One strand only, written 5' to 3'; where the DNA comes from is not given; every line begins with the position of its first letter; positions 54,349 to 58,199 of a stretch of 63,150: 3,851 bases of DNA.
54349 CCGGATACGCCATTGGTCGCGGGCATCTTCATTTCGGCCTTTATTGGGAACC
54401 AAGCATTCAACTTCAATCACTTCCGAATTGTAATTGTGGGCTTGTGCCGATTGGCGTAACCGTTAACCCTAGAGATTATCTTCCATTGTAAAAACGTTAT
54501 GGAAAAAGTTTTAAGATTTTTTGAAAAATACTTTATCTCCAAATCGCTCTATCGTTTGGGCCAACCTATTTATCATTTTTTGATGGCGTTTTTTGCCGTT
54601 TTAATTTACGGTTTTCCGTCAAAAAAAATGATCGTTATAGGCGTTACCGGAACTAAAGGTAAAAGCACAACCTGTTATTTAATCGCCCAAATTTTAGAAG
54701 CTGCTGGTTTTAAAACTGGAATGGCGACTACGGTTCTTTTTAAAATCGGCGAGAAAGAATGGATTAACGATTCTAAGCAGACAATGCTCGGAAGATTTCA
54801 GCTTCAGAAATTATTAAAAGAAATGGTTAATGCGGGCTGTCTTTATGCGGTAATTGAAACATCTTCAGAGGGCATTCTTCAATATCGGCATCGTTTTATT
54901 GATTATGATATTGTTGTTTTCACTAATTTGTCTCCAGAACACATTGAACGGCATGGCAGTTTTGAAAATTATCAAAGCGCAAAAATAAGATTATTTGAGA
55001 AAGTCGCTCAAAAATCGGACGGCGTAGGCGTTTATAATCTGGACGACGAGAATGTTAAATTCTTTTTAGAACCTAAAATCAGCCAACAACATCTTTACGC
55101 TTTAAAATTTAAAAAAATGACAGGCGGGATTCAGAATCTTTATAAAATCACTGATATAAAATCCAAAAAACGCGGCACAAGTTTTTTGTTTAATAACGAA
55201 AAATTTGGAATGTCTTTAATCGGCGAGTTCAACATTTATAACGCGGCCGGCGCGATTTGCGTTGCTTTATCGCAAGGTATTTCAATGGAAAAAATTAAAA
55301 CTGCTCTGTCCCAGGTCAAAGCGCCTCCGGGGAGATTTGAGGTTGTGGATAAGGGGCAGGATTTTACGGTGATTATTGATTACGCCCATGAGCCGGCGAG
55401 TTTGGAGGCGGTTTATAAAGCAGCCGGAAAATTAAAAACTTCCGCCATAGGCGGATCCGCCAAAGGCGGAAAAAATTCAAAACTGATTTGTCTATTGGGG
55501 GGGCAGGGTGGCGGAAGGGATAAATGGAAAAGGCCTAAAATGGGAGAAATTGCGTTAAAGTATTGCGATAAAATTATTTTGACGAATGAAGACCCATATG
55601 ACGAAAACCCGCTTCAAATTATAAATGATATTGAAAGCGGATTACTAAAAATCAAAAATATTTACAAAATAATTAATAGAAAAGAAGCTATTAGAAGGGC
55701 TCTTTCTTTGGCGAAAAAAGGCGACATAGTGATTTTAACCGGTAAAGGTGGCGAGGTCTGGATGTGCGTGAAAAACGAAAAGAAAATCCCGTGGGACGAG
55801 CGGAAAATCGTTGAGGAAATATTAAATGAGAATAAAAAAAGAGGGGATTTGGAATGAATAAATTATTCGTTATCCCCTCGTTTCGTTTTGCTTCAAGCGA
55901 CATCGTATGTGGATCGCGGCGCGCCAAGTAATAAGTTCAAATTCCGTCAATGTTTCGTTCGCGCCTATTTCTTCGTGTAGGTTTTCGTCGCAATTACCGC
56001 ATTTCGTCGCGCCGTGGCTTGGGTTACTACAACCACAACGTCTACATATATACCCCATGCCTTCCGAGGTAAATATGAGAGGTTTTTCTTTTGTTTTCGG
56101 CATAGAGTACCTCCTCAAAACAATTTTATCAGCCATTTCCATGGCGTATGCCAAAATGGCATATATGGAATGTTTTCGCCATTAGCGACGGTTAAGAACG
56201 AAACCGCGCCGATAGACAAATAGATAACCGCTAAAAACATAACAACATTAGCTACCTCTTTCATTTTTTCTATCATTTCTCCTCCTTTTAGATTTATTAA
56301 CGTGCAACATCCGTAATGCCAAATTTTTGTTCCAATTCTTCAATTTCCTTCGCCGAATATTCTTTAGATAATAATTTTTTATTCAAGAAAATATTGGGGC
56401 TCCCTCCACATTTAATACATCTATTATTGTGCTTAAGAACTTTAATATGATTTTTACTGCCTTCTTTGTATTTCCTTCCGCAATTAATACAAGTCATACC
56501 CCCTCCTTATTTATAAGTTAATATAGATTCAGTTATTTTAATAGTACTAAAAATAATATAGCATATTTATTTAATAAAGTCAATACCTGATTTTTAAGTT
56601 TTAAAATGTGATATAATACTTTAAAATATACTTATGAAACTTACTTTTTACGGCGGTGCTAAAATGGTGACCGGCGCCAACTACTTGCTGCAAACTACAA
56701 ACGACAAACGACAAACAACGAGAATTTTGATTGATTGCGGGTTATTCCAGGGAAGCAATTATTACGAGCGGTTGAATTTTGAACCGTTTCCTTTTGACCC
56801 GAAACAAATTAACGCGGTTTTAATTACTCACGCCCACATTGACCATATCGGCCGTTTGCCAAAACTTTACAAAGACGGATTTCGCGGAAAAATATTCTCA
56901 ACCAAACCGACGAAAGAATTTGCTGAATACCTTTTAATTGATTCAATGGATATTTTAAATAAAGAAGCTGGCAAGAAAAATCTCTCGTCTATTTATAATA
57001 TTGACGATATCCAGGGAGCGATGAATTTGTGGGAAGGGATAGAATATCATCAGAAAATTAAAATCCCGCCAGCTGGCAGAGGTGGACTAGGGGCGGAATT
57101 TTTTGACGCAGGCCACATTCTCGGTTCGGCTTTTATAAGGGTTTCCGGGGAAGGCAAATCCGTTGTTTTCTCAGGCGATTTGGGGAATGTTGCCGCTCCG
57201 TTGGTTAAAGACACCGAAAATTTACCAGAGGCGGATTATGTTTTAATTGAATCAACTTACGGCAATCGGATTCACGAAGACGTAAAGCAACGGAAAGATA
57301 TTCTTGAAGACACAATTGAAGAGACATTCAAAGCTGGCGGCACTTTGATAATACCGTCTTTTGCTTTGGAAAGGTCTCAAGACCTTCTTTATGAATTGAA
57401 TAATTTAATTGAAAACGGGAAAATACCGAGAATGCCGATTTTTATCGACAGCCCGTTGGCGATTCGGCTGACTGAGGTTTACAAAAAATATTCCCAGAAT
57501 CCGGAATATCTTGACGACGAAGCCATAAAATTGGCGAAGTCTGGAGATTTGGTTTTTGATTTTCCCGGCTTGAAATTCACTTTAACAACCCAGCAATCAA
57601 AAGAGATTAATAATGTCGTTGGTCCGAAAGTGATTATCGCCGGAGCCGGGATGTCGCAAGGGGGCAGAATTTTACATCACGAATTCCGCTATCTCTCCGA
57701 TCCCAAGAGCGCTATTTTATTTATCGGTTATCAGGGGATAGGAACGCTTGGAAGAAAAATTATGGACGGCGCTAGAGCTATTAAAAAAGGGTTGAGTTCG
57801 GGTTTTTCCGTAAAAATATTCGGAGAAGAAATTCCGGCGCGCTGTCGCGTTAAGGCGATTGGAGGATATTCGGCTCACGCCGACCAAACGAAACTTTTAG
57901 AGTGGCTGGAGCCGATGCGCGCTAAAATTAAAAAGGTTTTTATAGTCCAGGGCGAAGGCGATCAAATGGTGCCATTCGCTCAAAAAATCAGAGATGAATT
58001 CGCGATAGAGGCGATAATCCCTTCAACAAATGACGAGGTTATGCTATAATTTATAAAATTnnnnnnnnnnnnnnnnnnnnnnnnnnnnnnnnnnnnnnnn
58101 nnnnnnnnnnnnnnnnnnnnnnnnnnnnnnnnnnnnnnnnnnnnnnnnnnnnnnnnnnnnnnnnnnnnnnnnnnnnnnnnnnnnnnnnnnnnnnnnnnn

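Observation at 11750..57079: GC-rich 14-nt palindrome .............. inserted in frame (PPAGG) in five unrelated genes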

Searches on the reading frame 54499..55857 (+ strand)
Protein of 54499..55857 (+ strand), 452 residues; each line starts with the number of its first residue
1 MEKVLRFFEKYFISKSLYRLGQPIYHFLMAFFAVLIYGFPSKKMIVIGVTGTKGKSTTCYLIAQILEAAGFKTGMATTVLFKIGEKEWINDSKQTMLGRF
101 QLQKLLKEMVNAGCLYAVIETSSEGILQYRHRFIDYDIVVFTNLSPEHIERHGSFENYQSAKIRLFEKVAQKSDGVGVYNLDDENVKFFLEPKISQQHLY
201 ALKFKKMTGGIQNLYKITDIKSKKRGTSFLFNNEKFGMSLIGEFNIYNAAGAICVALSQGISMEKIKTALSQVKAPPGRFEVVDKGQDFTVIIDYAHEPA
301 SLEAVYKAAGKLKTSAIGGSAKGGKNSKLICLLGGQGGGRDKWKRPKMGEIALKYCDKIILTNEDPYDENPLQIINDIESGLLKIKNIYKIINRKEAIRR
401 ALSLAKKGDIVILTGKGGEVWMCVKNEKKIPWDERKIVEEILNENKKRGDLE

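Call 57: search_solved_structures(query=window:54499-55857:+, show_alignments=2, max_evalue=1e-10)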
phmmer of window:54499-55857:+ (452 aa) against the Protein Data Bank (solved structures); distinct sequences matched with E-value up to 1e-10: 17.
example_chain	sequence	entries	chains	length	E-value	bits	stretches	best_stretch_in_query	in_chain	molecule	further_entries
4bub_A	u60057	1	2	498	6.1e-60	206.6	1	29-447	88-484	UDP-N-ACETYLMURAMOYL-L-ALANYL-D-GLUTAMATE--LD-LYSINE LIGASE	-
8w9z_N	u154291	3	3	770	1.1e-56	195.9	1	28-382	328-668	UDP-N-acetylmuramoyl-L-alanyl-D-glutamate--2, 6-diaminopimelate ligase-like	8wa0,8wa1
8r5o_Q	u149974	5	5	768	1.7e-48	168.9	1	28-382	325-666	PAP11 | PAP11, MurE-like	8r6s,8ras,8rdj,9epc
8qma_O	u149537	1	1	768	3.1e-47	164.8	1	28-382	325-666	PAP11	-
2wtz_A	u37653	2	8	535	8.5e-47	163.3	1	27-435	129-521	UDP-N-ACETYLMURAMOYL-L-ALANYL-D-GLUTAMATE--2,6-DIAMINOPIMELATE LIGASE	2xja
7b6o_A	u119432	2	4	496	1e-46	163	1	32-441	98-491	UDP-N-acetylmuramoyl-L-alanyl-D-glutamate-2,6-diaminopimelate ligase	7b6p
1e8c_A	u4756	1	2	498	6.3e-46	160.5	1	32-442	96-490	UDP-N-ACETYLMURAMOYLALANYL-D-GLUTAMATE--2,6-DIAMINOPIMELATE LIGASE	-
7b53_A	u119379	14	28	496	7e-46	160.3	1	32-441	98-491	UDP-N-acetylmuramoyl-L-alanyl-D-glutamate--2,6-diaminopimelate ligase | UDP-N-acetylmuramoyl-L-alanyl-D-glutamate-2,6-diaminopimelate ligase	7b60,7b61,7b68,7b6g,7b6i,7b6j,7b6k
8xzv_J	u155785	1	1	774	2.4e-45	158.5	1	32-382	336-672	MurE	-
8g6p_A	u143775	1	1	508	4.1e-45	157.8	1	28-435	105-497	UDP-N-acetylmuramoyl-L-alanyl-D-glutamate--2,6-diaminopimelate ligase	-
7d27_A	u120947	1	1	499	8.8e-43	150.1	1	42-424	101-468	UDP-N-acetylmuramoyl-L-alanyl-D-glutamate--2,6-diaminopimelate ligase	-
4c12_A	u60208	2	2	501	9.3e-41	143.4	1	31-434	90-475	UDP-N-ACETYLMURAMOYL-L-ALANYL-D-GLUTAMATE--L-LYSINE LIGASE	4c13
8f5d_A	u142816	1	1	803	2.8e-35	125.4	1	29-436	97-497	Multifunctional fusion protein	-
7wac_A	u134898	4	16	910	7.1e-15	58.1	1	34-368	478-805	Cyanophycin synthase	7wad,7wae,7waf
7txv_A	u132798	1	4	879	1.6e-12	50.4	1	38-405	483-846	Cyanophycin synthase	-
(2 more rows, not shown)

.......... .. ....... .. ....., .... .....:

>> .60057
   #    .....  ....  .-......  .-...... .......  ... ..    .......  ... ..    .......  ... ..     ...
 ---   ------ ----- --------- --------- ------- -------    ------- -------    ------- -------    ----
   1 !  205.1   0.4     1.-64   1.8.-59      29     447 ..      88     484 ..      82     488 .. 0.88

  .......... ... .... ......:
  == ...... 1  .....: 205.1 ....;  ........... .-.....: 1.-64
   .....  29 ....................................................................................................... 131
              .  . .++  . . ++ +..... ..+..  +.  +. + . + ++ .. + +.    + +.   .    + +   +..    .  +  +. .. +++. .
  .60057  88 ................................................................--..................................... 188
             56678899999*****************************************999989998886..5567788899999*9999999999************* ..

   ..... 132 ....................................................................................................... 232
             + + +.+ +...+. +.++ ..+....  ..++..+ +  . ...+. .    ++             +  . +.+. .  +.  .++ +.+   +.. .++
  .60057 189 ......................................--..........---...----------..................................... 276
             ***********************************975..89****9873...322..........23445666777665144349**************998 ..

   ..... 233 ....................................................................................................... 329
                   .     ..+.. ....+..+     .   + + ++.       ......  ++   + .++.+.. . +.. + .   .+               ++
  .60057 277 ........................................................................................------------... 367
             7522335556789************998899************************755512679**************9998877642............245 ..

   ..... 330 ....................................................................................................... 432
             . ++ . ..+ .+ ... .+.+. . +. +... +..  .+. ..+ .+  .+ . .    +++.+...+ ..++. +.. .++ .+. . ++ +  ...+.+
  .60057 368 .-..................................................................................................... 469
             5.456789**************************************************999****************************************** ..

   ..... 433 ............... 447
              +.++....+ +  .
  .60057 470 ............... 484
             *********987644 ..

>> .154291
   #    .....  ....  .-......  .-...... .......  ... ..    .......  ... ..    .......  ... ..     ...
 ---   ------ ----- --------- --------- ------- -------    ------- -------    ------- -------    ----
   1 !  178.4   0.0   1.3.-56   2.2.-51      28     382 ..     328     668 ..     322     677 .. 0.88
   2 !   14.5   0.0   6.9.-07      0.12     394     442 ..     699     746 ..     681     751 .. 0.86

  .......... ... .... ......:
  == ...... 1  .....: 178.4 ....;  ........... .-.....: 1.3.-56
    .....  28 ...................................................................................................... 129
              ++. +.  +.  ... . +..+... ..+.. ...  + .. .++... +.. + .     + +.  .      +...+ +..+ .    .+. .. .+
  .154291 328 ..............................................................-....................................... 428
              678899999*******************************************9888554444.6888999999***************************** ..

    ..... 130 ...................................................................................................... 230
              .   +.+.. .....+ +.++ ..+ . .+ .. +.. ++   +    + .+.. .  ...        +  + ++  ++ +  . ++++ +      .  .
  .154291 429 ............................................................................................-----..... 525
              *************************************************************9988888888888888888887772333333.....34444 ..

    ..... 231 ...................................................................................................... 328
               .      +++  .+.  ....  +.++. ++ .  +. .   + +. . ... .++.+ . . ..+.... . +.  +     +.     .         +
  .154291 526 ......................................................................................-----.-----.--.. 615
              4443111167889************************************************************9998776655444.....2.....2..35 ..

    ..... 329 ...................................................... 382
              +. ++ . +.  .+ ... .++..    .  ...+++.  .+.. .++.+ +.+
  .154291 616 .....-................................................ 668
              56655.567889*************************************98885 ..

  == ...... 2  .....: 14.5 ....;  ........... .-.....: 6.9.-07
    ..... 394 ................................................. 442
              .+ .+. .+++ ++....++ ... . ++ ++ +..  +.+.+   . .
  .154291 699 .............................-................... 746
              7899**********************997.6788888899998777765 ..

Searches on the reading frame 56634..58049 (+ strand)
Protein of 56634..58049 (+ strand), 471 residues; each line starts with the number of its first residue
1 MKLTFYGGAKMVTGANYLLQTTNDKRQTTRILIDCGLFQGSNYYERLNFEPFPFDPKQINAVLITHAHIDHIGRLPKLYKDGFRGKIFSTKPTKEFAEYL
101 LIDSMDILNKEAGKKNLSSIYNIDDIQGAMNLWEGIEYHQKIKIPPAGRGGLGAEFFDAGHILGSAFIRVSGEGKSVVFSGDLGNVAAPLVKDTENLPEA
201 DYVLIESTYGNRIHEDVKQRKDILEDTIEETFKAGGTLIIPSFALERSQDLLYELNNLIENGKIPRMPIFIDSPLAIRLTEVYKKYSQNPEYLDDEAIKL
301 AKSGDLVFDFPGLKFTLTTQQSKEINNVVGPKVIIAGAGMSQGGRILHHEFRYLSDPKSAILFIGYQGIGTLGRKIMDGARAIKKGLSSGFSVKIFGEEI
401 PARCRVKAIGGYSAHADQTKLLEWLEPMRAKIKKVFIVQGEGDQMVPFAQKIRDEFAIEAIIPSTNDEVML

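Call 56: search_solved_structures(query=window:56634-58049:+, show_alignments=2, max_evalue=1e-10)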
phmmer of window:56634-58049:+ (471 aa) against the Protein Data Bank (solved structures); distinct sequences matched with E-value up to 1e-10: 27.
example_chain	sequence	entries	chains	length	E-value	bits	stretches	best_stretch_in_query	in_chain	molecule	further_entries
2dkf_A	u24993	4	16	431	2.9e-88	299.6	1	1-448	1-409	metallo-beta-lactamase superfamily protein | Ribonuclease TTHA0252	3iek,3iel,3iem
3ie2_A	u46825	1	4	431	4.3e-88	299.1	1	1-446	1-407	Ribonuclease TTHA0252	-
3idz_A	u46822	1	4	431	1e-87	297.8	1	1-448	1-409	Ribonuclease TTHA0252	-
3ie0_A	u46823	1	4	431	2e-87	296.9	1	1-448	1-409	Ribonuclease TTHA0252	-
3ie1_A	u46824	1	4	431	7.1e-87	295.1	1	1-448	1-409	Ribonuclease TTHA0252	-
3a4y_A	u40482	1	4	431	7.1e-87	295.1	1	1-448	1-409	Ribonuclease TTHA0252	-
8yhd_H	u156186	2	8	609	1e-63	218.7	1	3-453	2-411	a protein | Cas14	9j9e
8yhe_H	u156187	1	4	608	1.1e-62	215.3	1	3-453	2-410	protein structure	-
21bh_H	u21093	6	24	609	2.8e-61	210.7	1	3-453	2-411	a protein | Protein structure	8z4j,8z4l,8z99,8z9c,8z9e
2xr1_A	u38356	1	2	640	2.8e-57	197.5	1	2-460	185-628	CLEAVAGE AND POLYADENYLATION SPECIFICITY FACTOR 100 KD SUBUNIT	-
2ycb_A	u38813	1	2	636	1.7e-51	178.4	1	2-464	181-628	CLEAVAGE AND POLYADENYLATION SPECIFICITY FACTOR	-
3af5_A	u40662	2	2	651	1e-42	149.5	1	56-469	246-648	Putative uncharacterized protein PH1404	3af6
9bct_J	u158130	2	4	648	3.4e-40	141.2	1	41-469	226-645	Transcription termination factor FttA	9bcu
2i7t_A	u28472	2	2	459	4.1e-40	140.9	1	29-450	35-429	Cleavage and polyadenylation specificity factor 73 kDa subunit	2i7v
6m8q_A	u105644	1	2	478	4.7e-40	140.7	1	29-450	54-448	Cleavage and polyadenylation specificity factor subunit 3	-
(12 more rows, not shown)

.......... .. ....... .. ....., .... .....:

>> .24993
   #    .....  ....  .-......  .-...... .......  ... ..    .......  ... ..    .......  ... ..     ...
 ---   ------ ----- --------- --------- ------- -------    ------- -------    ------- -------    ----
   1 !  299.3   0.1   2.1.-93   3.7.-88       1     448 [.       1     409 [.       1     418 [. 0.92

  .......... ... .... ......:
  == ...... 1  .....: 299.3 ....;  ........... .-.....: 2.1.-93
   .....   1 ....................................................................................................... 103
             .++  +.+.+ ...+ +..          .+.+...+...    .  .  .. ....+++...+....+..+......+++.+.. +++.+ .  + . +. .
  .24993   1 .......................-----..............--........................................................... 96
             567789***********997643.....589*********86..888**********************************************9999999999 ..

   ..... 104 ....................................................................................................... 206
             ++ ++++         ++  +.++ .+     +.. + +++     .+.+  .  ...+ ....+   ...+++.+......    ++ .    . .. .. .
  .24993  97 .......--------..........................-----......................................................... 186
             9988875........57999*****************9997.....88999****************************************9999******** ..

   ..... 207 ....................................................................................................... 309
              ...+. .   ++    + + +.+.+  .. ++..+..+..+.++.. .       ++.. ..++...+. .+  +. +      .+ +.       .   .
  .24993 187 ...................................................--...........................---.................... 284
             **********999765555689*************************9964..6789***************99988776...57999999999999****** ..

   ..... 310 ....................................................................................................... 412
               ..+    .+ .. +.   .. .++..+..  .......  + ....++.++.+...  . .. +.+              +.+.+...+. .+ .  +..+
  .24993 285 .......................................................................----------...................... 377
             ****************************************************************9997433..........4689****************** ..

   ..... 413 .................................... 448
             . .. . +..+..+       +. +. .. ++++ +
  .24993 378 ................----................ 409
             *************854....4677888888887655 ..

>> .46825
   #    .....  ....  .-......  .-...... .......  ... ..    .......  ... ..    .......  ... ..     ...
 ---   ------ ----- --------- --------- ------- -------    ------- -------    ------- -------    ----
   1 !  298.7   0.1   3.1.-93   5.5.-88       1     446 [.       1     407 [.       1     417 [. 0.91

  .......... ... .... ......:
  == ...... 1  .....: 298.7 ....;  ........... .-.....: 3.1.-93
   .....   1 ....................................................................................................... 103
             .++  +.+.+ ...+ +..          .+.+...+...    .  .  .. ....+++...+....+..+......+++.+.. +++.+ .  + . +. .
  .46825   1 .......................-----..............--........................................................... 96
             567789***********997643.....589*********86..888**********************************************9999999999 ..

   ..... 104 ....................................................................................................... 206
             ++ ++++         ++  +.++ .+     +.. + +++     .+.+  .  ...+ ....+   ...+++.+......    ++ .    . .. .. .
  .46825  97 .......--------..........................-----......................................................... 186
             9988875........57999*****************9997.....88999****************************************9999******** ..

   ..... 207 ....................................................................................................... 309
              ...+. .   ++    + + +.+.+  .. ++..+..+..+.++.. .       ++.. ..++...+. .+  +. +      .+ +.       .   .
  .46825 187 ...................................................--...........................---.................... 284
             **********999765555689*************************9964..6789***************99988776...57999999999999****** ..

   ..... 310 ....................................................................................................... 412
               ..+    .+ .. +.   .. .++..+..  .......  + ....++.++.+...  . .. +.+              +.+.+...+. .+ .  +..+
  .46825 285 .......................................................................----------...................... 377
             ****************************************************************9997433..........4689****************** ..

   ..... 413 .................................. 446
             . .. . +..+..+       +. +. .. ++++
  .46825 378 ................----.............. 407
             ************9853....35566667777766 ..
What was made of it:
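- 57065..57080 (+): Decayed copy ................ (2 mismatches against the 16-mer) in a beta-CASP metallo-beta-lactamase RNase gene, read PPAGR at residues 145-149. It is an exact 5-residue insertion relative to T. thermophilus TTHA0252 (2dkf) (call 56).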
